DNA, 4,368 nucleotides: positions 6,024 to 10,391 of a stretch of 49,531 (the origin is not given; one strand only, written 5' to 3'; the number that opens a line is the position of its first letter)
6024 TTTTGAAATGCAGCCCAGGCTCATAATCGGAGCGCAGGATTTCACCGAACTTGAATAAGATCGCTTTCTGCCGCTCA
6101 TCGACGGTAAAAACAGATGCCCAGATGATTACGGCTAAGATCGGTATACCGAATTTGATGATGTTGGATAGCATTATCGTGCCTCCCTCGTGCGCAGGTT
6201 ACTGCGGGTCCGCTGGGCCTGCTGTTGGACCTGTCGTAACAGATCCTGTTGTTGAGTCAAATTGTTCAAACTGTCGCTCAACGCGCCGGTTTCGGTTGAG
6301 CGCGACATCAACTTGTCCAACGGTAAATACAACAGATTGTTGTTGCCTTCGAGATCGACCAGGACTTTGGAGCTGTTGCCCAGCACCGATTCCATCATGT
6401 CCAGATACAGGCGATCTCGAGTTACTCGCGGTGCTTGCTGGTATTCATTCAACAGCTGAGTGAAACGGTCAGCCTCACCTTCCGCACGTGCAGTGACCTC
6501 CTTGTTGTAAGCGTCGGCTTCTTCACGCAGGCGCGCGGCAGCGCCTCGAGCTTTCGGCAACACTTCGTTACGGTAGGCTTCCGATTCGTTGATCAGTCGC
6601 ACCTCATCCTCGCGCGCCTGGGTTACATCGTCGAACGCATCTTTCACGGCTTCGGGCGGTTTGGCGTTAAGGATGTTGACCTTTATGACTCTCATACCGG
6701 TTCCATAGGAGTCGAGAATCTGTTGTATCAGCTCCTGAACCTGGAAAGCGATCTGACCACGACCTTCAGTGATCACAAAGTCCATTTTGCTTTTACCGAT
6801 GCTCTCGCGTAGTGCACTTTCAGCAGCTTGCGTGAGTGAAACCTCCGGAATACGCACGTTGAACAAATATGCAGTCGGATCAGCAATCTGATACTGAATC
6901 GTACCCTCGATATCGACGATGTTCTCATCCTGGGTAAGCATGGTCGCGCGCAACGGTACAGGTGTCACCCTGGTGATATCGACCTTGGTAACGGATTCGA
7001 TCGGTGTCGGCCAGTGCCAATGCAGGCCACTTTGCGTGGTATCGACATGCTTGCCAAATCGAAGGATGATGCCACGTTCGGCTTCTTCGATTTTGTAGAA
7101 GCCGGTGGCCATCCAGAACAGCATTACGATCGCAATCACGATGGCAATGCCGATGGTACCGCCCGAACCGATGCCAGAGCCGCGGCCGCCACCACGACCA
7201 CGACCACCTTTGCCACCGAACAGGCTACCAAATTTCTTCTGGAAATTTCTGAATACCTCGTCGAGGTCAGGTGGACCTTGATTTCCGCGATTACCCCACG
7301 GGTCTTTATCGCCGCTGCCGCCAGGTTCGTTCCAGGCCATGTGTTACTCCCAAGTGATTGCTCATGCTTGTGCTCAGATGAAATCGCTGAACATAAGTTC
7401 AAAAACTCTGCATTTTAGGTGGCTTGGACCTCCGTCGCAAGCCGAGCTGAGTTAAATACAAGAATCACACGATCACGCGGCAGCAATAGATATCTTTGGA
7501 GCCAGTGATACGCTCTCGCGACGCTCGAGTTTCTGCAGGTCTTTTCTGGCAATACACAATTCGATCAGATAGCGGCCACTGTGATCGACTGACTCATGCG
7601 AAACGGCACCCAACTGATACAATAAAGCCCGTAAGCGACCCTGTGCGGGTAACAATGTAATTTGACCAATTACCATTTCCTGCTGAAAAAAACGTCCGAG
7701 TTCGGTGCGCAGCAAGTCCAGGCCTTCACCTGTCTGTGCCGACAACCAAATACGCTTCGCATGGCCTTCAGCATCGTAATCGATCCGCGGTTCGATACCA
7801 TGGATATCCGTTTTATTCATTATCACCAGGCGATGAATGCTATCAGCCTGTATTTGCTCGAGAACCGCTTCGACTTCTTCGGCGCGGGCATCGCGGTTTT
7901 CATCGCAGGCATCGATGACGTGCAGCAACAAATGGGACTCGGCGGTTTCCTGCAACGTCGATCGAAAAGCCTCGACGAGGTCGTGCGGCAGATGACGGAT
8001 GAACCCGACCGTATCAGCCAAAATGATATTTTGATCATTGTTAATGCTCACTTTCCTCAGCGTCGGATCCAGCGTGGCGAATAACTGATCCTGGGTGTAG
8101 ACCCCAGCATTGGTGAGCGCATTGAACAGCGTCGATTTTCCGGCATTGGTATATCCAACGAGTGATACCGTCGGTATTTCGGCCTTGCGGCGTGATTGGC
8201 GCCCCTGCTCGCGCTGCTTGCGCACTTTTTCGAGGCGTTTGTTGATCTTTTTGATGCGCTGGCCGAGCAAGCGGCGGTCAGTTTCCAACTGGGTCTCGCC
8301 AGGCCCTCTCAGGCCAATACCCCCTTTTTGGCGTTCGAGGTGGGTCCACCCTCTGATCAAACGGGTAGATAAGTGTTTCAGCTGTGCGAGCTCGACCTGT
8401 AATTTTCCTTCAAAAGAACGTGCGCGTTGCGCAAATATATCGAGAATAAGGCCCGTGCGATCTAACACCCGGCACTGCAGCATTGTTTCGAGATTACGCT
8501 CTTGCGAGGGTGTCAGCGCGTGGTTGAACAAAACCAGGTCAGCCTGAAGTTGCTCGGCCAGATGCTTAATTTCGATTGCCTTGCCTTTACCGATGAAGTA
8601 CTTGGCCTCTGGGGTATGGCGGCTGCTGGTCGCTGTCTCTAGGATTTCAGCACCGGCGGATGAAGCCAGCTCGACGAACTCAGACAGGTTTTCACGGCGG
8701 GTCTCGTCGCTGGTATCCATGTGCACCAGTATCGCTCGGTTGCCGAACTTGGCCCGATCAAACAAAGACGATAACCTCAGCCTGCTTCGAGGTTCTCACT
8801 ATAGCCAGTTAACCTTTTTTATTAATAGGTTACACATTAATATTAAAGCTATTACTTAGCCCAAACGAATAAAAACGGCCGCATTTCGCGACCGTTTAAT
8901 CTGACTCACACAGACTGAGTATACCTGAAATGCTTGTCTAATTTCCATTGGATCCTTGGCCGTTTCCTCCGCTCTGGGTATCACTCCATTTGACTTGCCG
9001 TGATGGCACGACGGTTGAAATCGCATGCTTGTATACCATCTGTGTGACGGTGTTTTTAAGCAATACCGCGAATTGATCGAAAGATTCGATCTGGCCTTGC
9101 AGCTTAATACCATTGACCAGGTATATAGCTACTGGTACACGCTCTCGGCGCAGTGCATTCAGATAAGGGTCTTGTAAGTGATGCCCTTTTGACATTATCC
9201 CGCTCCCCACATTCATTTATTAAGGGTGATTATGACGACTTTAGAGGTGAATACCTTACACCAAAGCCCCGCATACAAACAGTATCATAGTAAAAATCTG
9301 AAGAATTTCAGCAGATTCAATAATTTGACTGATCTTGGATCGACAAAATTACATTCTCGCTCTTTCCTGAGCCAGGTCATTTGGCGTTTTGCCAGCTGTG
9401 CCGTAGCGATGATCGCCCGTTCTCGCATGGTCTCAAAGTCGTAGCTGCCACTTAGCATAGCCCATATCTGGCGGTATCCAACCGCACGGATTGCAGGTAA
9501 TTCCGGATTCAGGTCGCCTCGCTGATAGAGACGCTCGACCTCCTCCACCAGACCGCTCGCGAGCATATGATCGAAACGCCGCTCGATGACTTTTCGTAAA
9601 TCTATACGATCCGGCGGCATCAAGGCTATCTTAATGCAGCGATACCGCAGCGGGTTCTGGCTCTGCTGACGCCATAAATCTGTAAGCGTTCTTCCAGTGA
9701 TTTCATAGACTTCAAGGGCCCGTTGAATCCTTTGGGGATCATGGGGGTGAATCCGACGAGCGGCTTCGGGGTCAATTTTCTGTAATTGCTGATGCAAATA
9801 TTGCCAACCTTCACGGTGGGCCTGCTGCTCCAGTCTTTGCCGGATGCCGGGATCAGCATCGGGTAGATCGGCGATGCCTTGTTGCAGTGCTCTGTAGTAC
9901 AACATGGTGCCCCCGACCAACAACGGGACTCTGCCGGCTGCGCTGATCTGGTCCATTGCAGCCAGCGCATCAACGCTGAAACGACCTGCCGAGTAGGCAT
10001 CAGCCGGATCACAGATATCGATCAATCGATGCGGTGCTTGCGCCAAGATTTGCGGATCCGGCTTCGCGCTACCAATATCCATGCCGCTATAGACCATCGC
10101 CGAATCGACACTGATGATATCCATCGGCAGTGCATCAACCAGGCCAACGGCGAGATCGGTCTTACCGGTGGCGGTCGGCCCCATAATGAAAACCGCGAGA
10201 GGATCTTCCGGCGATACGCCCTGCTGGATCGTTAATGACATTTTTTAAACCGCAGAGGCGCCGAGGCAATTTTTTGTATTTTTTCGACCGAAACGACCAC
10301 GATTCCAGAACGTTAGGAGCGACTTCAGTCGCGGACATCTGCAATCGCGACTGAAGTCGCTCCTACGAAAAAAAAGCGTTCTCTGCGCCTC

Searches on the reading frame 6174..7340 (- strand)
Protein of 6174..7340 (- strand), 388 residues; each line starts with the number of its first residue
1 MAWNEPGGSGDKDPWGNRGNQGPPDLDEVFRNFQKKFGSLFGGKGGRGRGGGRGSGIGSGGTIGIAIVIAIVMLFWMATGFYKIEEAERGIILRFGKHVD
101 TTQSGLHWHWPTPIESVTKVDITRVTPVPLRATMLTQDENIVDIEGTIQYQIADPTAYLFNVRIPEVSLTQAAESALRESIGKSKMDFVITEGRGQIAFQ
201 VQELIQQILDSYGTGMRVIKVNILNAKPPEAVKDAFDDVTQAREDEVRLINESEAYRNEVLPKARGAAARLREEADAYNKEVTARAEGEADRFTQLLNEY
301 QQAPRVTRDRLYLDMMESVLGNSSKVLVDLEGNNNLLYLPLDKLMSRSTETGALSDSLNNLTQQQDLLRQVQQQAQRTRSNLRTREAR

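Call 5: search_protein_families(library=pfam, proteins=[window:6174-7340:-], max_evalue=0.001)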
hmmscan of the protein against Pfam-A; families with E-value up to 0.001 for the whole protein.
window:6174-7340:- (388 aa): 2 families
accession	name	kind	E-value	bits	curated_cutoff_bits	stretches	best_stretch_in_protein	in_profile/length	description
PF01145.31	Band_7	-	2e-29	103.3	23.6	1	83-255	2-174/176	SPFH domain / Band 7 family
PF12221.13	HflK_N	-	1.8e-20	73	22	1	1-44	1-44/44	Bacterial membrane protein N terminal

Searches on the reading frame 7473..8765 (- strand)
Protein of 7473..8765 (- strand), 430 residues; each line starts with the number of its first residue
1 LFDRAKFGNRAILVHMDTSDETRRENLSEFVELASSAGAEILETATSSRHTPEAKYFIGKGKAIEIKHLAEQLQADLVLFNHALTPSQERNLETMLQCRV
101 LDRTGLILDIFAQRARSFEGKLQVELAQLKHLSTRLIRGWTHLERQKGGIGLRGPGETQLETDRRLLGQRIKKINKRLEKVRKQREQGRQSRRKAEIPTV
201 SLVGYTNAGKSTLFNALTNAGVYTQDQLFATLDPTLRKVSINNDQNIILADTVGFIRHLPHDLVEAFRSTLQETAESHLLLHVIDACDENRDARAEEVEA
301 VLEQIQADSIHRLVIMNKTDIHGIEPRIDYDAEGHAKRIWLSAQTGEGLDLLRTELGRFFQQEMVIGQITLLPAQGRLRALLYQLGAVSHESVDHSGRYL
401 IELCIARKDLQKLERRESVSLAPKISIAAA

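Call 5: search_protein_families(library=pfam, proteins=[window:7473-8765:-], max_evalue=0.001)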
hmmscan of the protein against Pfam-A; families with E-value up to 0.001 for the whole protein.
window:7473-8765:- (430 aa): 7 families
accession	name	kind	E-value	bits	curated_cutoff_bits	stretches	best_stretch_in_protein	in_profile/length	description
PF13167.11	GTP-bdg_N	-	2.1e-31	108.8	25.4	1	25-112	2-89/89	GTP-binding GTPase N-terminal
PF16360.10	GTP-bdg_M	-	2.8e-30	105.1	29.5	1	114-192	1-79/79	GTP-binding GTPase Middle Region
PF01926.29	MMR_HSR1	-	6.5e-23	81.5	21.9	1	200-318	2-113/113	50S ribosome-binding GTPase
PF02421.24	FeoB_N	-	3.8e-06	27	27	1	199-292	2-94/156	Ferrous iron transport protein B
PF00025.27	Arf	-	1.2e-05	25.3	22.3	1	201-323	18-129/174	ADP-ribosylation factor family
PF03193.22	RsgA_GTPase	-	4.3e-05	23.8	30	0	168-226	76-135/174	RsgA GTPase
PF19275.4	HflX_C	-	5.1e-05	23.7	26.4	1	332-416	6-90/102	HflX C-terminal domain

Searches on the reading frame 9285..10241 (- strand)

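Call 5: search_protein_families(library=pfam, proteins=[window:9285-10241:-], max_evalue=0.001)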
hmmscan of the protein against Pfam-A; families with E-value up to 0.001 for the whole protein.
window:9285-10241:- (318 aa): 2 families
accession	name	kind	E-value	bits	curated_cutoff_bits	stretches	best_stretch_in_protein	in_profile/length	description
PF01715.23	IPPT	-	2.9e-88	296.1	23.6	1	50-294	2-243/243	IPP transferase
PF01745.22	IPT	-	2.7e-05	24.2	20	1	18-66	5-53/233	Isopentenyl transferase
